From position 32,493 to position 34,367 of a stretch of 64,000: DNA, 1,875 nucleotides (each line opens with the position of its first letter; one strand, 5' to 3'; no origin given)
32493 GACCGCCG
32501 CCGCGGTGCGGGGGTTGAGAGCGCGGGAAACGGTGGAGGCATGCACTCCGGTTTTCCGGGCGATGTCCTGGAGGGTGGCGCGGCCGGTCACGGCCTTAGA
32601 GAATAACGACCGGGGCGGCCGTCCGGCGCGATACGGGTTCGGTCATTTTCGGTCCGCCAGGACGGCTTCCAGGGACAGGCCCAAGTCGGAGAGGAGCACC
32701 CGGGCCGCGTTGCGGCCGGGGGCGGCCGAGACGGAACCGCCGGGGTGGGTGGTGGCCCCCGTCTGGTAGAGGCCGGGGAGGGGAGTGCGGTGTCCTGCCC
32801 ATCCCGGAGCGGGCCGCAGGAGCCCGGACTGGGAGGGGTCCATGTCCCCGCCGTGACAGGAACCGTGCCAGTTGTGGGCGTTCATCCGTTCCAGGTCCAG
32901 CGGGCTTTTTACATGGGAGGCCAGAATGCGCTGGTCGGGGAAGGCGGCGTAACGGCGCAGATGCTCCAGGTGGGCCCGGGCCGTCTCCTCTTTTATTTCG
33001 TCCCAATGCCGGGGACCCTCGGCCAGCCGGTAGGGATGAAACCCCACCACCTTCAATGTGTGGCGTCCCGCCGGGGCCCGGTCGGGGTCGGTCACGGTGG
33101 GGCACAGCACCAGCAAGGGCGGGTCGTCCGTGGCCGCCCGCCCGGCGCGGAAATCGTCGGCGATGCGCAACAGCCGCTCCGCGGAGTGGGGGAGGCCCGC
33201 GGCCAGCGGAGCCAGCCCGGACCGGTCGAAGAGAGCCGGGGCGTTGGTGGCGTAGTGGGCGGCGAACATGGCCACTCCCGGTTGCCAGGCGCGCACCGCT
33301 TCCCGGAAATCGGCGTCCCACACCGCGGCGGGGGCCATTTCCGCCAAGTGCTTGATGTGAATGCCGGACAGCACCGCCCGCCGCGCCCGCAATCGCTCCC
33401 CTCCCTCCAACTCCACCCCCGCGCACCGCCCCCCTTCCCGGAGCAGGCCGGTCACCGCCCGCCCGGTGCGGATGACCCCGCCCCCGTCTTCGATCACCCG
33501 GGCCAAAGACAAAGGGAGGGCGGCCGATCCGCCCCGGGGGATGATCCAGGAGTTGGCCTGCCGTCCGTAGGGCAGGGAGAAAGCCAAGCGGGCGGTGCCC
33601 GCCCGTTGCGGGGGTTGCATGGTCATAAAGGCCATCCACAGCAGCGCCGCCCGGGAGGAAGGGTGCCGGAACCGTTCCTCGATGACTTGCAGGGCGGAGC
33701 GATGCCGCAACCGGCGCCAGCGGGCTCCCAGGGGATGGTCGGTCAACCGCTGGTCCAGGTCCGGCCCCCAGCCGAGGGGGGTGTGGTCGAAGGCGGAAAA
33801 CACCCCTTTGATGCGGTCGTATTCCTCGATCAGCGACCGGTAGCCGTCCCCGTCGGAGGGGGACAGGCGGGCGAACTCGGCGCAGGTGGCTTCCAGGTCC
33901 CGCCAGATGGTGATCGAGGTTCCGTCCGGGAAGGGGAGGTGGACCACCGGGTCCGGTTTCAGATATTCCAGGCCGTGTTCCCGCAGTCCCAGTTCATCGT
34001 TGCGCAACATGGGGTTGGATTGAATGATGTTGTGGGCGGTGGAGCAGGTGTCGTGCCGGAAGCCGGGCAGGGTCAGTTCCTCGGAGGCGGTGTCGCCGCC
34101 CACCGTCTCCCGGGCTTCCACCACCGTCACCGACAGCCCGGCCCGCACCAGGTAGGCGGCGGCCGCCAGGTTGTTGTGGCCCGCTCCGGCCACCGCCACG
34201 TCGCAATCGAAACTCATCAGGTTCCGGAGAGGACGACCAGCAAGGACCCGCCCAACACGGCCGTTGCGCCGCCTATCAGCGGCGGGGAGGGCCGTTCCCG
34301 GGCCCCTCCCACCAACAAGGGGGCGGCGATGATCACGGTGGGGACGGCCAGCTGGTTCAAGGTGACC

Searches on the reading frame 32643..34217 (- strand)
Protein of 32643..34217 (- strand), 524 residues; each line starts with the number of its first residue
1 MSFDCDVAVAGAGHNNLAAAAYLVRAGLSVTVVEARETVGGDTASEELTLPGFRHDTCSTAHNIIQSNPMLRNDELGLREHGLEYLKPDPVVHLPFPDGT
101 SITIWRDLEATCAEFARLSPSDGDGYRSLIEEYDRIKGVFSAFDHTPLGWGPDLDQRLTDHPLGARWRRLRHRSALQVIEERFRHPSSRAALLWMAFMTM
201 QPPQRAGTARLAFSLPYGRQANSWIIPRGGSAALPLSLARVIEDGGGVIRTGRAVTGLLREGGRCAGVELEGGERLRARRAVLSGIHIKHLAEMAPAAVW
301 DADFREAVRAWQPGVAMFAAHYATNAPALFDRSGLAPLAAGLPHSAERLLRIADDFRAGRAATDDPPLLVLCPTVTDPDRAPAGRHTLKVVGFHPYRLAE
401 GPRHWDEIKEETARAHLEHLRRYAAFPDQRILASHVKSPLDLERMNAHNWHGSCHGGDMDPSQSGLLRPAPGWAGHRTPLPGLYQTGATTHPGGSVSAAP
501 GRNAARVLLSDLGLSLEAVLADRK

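Call 61: search_protein_families(library=pfam, proteins=[window:32643-34217:-], max_evalue=0.001)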
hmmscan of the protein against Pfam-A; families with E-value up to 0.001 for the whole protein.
window:32643-34217:- (524 aa): 4 families
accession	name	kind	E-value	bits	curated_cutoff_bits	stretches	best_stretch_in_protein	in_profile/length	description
PF01593.30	Amino_oxidase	-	1.6e-21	77.6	19.8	1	17-506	4-440/443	Flavin containing amine oxidoreductase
PF13450.12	NAD_binding_8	-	4.2e-10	40.2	21.9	1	9-64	1-54/68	NAD(P)-binding Rossmann-like domain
PF01266.30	DAO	-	4.5e-10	40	27.9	1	6-43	1-38/353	FAD dependent oxidoreductase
PF12831.13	FAD_oxidored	-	8.7e-05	22.4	27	1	6-46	1-41/416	FAD dependent oxidoreductase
